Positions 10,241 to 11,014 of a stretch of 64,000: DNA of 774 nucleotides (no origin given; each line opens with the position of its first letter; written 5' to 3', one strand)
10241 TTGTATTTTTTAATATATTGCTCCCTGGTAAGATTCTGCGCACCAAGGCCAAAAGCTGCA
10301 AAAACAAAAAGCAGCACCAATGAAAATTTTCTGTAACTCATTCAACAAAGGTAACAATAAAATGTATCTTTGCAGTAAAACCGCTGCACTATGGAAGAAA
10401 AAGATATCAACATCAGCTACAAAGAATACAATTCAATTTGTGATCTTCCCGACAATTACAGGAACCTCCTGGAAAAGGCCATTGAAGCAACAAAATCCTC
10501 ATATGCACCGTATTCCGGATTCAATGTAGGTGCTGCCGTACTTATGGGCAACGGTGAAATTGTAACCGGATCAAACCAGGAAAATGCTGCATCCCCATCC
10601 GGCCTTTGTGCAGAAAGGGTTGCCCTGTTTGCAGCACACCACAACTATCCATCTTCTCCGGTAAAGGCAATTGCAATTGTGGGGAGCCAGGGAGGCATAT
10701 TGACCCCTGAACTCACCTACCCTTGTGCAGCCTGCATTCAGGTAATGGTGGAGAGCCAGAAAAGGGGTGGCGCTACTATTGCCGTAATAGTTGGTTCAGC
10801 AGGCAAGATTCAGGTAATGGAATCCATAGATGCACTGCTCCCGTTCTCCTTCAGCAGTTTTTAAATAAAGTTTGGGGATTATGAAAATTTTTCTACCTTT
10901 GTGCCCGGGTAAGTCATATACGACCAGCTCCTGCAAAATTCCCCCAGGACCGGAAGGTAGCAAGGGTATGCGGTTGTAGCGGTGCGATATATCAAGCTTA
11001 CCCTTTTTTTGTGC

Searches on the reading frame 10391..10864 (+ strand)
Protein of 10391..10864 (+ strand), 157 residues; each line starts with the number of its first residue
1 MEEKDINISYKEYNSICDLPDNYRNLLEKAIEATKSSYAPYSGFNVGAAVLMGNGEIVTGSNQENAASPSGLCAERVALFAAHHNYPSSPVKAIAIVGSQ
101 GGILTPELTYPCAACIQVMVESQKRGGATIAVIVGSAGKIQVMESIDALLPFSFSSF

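Call 13: search_protein_families(library=pfam, proteins=[window:10391-10864:+])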
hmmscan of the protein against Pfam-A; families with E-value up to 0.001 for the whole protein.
window:10391-10864:+ (157 aa): 2 families
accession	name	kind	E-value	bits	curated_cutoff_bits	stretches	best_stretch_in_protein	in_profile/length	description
PF00383.29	dCMP_cyt_deam_1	-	5e-15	55.7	25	1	23-123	4-94/102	Cytidine and deoxycytidylate deaminase zinc-binding region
PF08211.18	dCMP_cyt_deam_2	-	1.9e-10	41.4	25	1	2-100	22-119/130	Cytidine and deoxycytidylate deaminase zinc-binding region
